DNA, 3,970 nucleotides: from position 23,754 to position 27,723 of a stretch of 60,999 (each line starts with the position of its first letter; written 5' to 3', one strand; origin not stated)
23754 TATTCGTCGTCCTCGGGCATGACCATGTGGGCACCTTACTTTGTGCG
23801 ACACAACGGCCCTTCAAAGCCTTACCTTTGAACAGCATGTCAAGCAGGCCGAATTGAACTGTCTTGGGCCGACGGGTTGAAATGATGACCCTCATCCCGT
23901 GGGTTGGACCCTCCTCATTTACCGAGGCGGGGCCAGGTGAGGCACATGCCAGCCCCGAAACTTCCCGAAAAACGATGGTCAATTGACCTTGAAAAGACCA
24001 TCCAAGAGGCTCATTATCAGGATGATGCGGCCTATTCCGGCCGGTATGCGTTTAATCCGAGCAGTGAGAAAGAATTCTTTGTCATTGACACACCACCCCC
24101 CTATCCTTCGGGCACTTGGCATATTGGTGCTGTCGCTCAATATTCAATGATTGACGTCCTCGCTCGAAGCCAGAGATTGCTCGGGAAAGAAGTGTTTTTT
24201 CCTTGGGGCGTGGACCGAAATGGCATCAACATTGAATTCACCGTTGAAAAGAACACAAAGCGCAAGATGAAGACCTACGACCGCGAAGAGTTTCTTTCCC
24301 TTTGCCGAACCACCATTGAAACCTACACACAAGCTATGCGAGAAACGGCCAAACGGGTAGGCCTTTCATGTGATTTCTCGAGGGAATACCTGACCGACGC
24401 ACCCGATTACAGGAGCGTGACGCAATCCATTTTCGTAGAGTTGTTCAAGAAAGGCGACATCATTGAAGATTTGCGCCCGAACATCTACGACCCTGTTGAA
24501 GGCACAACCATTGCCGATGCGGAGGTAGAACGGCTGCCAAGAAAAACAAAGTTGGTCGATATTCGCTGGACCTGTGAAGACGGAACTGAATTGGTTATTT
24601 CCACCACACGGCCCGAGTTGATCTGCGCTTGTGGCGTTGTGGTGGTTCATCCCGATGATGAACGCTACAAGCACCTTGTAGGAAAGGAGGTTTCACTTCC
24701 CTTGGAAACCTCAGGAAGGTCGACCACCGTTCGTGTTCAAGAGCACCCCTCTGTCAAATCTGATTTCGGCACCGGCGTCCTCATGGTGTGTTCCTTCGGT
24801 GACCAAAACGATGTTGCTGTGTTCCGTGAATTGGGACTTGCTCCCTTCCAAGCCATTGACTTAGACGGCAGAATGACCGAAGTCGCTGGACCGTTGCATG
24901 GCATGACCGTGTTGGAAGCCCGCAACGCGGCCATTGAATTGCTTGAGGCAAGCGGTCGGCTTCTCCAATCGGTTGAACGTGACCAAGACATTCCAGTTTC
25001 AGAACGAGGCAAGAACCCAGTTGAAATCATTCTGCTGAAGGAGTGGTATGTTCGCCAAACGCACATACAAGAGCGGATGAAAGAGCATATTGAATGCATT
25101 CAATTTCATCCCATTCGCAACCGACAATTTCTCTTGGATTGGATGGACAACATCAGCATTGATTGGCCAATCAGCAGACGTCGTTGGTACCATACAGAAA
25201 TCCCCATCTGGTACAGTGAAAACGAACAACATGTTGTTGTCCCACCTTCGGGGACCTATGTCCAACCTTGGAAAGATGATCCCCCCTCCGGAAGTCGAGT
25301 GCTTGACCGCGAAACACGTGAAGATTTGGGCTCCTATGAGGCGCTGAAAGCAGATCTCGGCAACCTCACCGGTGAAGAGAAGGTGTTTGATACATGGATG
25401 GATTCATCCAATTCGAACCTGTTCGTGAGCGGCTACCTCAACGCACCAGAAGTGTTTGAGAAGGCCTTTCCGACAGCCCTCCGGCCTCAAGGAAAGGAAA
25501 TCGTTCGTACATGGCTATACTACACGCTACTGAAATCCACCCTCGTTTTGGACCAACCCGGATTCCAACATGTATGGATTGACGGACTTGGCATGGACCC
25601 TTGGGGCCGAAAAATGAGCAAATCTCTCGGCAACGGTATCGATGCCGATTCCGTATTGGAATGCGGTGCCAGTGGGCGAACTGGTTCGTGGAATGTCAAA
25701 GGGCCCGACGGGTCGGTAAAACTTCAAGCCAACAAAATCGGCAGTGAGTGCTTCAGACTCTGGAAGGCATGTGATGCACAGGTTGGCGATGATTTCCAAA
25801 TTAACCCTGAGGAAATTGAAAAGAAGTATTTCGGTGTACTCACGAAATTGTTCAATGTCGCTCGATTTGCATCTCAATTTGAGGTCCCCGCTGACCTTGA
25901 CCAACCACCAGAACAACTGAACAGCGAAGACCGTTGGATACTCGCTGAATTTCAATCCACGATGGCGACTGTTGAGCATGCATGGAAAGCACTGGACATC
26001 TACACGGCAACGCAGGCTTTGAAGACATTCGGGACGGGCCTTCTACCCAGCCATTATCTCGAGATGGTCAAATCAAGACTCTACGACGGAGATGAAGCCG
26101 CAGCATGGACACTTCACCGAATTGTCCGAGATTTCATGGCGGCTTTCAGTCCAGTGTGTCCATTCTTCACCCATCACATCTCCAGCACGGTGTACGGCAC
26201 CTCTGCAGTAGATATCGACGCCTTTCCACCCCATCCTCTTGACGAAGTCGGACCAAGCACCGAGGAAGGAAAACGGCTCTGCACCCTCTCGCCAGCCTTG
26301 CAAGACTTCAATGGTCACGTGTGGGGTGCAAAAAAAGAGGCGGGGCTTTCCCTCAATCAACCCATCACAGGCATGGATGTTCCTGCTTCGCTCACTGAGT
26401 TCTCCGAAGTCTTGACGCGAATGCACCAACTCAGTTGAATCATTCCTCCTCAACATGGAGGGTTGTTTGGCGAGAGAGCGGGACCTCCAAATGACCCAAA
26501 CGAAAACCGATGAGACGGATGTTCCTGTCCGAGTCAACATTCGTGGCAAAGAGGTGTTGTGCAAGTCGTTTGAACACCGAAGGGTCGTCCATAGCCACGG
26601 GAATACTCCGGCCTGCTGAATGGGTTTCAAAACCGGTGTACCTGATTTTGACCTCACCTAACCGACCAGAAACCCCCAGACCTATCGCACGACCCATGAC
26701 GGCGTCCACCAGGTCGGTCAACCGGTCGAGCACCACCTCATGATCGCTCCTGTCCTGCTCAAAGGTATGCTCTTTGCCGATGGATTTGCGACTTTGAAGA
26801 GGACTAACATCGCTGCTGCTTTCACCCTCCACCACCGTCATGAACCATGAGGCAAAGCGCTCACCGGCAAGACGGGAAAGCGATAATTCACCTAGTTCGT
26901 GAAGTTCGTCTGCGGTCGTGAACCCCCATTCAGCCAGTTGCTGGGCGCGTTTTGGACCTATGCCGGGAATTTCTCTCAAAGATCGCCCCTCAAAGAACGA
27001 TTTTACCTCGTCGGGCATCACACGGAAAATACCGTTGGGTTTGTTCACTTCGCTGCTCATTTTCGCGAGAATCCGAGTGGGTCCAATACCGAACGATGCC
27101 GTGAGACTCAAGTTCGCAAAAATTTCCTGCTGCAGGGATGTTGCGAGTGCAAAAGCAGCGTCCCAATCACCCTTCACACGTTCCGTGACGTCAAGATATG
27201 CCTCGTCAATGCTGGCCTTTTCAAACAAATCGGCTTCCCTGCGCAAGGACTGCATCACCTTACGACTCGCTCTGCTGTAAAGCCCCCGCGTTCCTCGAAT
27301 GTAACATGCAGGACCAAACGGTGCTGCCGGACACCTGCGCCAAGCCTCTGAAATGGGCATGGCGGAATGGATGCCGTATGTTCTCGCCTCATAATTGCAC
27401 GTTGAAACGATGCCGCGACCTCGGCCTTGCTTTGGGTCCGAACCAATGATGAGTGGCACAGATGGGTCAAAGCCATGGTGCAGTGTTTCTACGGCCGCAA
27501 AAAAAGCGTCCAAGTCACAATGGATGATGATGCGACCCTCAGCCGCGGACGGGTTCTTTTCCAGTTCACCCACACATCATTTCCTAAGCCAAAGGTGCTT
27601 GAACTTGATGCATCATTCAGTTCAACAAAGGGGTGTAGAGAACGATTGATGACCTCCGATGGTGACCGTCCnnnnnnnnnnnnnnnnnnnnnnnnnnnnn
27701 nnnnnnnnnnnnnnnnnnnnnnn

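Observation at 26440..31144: Candidate PolB-based translesion 'mutasome': DinB + ImuA-like RecA-fold protein + exonuclease-dead family-B polymerase + coupled small protein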

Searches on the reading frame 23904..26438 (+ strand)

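Call 61: search_protein_families(library=pfam, proteins=[window:23904-26438:+], max_evalue=0.00001)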
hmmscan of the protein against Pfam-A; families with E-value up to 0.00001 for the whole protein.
window:23904-26438:+ (844 aa): 3 families
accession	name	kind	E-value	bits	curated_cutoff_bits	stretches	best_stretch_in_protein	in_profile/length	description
PF00133.28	tRNA-synt_1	-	3.5e-75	253.7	22.7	1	52-633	18-413/414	tRNA synthetases class I (I, L, M and V)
PF09334.17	tRNA-synt_1g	-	7.5e-17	61.6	20.1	1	60-209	2-136/391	tRNA synthetases class I (M)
PF08264.19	Anticodon_1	-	1.5e-16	61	25.1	1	676-779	1-108/148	Anticodon-binding domain of tRNA ligase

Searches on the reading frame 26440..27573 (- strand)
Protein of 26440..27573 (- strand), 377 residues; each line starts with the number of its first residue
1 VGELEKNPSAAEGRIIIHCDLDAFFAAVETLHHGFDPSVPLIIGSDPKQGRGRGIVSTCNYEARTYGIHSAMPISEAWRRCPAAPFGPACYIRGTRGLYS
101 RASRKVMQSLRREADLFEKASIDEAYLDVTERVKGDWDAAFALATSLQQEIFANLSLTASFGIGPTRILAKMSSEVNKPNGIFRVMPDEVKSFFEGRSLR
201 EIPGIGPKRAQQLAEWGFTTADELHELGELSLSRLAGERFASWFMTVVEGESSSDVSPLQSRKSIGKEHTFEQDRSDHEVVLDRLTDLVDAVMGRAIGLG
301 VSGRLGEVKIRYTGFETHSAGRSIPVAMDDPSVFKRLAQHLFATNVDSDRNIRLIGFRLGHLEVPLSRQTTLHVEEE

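Call 3: search_protein_families(library=pfam, proteins=[window:26440-27573:-], max_evalue=1)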
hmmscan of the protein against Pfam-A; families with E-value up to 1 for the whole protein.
window:26440-27573:- (377 aa): 12 families
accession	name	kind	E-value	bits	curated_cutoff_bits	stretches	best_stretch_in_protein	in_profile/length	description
PF00817.25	IMS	-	2.4e-35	122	23.2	1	19-175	1-148/148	impB/mucB/samB family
PF11799.13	IMS_C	-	9.4e-17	61.8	20.7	1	262-372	1-109/109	impB/mucB/samB family C-terminal domain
PF14520.12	HHH_5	-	2.2e-06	28.5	27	1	198-237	3-42/57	Helix-hairpin-helix domain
PF11798.14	IMS_HHH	-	9e-06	26.1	24.4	1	187-217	1-31/32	IMS family HHH motif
PF02961.22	SAM_BAF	-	0.00033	21.5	25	1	197-250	18-69/88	Barrier to autointegration factor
PF10391.15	DNA_pol_lambd_f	-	0.00052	20.2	29.8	1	199-234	3-38/51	Fingers domain of DNA polymerase lambda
PF11731.14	Cdd1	-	0.0046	17.6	25.5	1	198-226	7-35/86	Pathogenicity locus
PF21176.3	RecR_HhH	-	0.011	16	27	1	198-214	7-23/45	RecR, helix-hairpin-helix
PF00633.29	HHH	-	0.021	15.1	24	1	199-215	13-29/30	Helix-hairpin-helix motif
PF04994.19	TfoX_C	-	0.023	15.3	23.1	1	197-229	3-35/81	TfoX C-terminal domain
PF14716.13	HHH_8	-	0.085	13.7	30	1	186-216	40-67/73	Helix-hairpin-helix domain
PF14229.12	DUF4332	-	0.11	13.1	23.2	1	203-237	1-37/122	Domain of unknown function (DUF4332)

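Call 4: search_protein_families(library=ncbifam, proteins=[window:26440-27573:-], max_evalue=1)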
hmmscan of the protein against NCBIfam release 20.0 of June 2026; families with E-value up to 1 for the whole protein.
window:26440-27573:- (377 aa): 14 families
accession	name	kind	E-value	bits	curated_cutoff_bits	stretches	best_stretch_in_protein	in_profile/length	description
NF002677.0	PRK02406.1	equivalog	8.7e-79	265.2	256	1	13-367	5-348/357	DNA polymerase IV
NF002882.0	PRK03348.1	equivalog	5.5e-71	239.7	389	1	13-375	4-355/461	DNA polymerase IV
NF002883.0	PRK03352.1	equivalog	1.1e-60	205.7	330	1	13-360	4-340/347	DNA polymerase IV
NF002751.0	PRK02794.1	equivalog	9.2e-58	196.1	371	1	16-363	40-375/425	DNA polymerase IV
NF010731.0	PRK14133.1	equivalog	9.3e-57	192.8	362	1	14-372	3-346/352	DNA polymerase IV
NF002492.0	PRK01810.1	equivalog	1.6e-56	191.8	399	1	10-362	6-349/412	DNA polymerase IV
NF003015.0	PRK03858.1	subfamily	9.7e-52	176.3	367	1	15-375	8-356/399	DNA polymerase IV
NF002292.0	PRK01216.1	equivalog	9.7e-47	159.7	339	1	15-362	2-339/351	DNA polymerase IV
NF002848.0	PRK03103.1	subfamily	1.3e-41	142.5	381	1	14-375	4-363/410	DNA polymerase IV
NF002955.0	PRK03609.1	subfamily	4.3e-11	42.4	431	1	17-225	3-207/422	translesion error-prone DNA polymerase V subunit UmuC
NF002654.0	PRK02362.1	equivalog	0.014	13.7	887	1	199-269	654-724/739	ATP-dependent DNA helicase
TIGR03491.1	TIGR03491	subfamily_domain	0.056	12.4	97.45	1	195-235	210-250/462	TM0106 family RecB-like putative nuclease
TIGR02236.1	recomb_radA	equivalog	0.2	11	361.15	1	199-226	2-29/311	DNA repair and recombination protein RadA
NF003301.0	PRK04301.1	equivalog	0.22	10.7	259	1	197-236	5-44/316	DNA repair and recombination protein RadA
